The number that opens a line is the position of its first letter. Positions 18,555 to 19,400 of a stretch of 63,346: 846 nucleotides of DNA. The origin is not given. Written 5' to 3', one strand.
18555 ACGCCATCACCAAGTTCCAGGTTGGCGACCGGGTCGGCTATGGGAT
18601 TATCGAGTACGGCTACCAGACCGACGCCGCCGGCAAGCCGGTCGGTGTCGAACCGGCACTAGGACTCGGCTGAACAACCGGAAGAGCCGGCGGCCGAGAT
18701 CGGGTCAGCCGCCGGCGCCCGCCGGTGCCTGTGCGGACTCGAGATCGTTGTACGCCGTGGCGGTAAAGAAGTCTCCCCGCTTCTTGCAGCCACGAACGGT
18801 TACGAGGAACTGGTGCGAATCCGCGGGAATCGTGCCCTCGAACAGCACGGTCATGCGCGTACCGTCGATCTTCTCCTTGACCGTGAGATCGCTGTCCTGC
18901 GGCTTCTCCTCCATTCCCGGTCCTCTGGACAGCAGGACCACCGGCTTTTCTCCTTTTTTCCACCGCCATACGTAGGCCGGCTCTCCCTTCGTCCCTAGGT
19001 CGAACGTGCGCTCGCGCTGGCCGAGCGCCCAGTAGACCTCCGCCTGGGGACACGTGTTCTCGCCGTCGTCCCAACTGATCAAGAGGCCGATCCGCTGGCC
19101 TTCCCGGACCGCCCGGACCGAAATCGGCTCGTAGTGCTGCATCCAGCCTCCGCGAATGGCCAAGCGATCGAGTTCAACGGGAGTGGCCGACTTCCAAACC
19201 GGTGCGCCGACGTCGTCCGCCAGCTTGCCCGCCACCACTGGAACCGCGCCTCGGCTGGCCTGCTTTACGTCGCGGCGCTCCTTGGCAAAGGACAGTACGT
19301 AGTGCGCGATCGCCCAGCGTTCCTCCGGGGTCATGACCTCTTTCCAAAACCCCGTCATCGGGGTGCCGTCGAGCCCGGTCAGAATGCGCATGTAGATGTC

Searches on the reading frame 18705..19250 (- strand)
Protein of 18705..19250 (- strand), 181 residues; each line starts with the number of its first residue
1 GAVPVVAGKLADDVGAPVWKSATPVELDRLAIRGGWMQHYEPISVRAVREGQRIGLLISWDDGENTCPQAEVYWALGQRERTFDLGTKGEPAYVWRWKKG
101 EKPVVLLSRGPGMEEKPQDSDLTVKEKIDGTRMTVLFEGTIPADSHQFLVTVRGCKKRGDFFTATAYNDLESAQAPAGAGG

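Call 54: search_protein_families(library=pfam, proteins=[window:18705-19250:-], max_evalue=10)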
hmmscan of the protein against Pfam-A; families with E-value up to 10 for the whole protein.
window:18705-19250:- (181 aa): 2 families
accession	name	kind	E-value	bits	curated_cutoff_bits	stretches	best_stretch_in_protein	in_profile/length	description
PF09459.16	EB_dh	-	0.00052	20.6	33.3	1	17-65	2-54/236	Ethylbenzene dehydrogenase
PF09414.15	RNA_ligase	-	0.054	14.1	27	1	122-163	3-35/171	RNA ligase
